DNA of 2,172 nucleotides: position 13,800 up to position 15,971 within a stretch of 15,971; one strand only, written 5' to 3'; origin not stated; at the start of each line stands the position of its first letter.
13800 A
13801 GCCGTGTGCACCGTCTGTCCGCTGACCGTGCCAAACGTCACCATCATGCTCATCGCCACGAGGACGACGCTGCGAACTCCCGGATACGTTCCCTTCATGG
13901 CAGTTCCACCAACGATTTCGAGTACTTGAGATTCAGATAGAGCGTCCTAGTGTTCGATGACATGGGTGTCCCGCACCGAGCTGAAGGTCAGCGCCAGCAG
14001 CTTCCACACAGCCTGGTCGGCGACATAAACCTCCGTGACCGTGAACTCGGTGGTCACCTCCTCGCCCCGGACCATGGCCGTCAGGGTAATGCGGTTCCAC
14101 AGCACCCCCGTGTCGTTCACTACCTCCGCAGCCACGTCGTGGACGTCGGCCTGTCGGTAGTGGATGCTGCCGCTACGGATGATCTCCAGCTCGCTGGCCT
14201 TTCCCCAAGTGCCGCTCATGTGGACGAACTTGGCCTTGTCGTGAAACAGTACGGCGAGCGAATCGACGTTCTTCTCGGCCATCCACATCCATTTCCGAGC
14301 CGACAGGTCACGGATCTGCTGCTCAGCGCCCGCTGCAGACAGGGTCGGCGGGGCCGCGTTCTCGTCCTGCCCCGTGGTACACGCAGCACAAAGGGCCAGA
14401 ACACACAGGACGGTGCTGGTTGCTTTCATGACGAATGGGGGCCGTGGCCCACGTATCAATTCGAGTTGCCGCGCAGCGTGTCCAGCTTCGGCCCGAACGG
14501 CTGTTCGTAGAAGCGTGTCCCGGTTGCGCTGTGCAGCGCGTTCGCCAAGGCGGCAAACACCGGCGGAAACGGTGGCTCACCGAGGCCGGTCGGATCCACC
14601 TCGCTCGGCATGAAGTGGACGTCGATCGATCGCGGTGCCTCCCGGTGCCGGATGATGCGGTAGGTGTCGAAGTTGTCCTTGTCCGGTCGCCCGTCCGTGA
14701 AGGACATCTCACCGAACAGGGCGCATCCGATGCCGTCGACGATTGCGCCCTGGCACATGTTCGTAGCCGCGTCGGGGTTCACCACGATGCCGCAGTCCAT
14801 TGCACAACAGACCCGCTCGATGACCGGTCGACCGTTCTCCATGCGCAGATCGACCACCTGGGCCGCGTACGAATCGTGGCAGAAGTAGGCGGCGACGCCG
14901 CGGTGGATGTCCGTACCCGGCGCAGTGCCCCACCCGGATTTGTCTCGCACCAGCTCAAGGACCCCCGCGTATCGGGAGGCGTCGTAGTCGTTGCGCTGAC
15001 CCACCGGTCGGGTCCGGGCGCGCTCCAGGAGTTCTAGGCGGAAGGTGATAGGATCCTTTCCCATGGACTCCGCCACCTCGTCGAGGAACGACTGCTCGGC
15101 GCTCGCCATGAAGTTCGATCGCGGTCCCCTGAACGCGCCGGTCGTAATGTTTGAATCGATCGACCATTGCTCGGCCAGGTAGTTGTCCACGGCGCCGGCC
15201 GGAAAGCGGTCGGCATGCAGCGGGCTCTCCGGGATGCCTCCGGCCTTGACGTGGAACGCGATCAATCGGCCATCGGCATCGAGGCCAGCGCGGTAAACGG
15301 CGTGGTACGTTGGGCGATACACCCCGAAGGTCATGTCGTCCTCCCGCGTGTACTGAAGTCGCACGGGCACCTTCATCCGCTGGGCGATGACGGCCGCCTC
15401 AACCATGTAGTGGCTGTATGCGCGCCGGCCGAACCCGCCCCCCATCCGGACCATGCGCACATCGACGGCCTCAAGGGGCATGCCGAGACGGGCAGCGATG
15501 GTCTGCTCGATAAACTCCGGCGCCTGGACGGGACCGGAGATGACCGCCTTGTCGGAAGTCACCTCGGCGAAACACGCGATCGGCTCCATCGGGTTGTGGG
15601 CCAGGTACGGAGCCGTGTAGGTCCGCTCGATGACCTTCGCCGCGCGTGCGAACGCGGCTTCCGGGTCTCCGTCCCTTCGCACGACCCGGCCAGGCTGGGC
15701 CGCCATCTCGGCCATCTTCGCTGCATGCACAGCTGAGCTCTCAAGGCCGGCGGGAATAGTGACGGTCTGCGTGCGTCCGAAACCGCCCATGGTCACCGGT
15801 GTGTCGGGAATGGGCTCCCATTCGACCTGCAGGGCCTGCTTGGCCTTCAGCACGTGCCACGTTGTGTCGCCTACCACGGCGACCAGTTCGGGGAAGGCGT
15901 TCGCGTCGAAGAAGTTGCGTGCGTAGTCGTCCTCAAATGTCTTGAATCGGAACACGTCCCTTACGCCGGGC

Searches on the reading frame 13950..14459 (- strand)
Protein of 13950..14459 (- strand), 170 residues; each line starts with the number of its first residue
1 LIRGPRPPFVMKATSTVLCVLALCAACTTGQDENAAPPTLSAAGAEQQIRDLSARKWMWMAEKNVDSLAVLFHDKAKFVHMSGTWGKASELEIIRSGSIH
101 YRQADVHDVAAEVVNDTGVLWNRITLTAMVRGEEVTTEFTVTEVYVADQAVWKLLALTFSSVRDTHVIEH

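Call 13: search_protein_families(library=pfam, proteins=[window:13950-14459:-], max_evalue=0.01)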
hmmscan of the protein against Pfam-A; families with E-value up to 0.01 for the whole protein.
window:13950-14459:- (170 aa): 2 families
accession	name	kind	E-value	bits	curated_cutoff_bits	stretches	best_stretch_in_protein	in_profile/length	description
PF14534.12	DUF4440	-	3.5e-16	60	25.2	1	49-154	1-107/107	Domain of unknown function (DUF4440)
PF13474.12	SnoaL_3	-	0.00031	21.5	22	1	58-160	10-117/121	SnoaL-like domain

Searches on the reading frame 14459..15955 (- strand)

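Call 13: search_protein_families(library=pfam, proteins=[window:14459-15955:-], max_evalue=0.01)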
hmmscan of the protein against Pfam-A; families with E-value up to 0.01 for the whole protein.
window:14459-15955:- (499 aa): 2 families
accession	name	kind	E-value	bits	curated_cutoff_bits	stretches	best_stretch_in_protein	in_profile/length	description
PF02738.23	MoCoBD_1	-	1.4e-38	132.9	27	1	88-307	6-241/244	Molybdopterin cofactor-binding domain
PF20256.3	MoCoBD_2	-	3.7e-14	53.3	27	1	357-441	199-283/283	Molybdopterin cofactor-binding domain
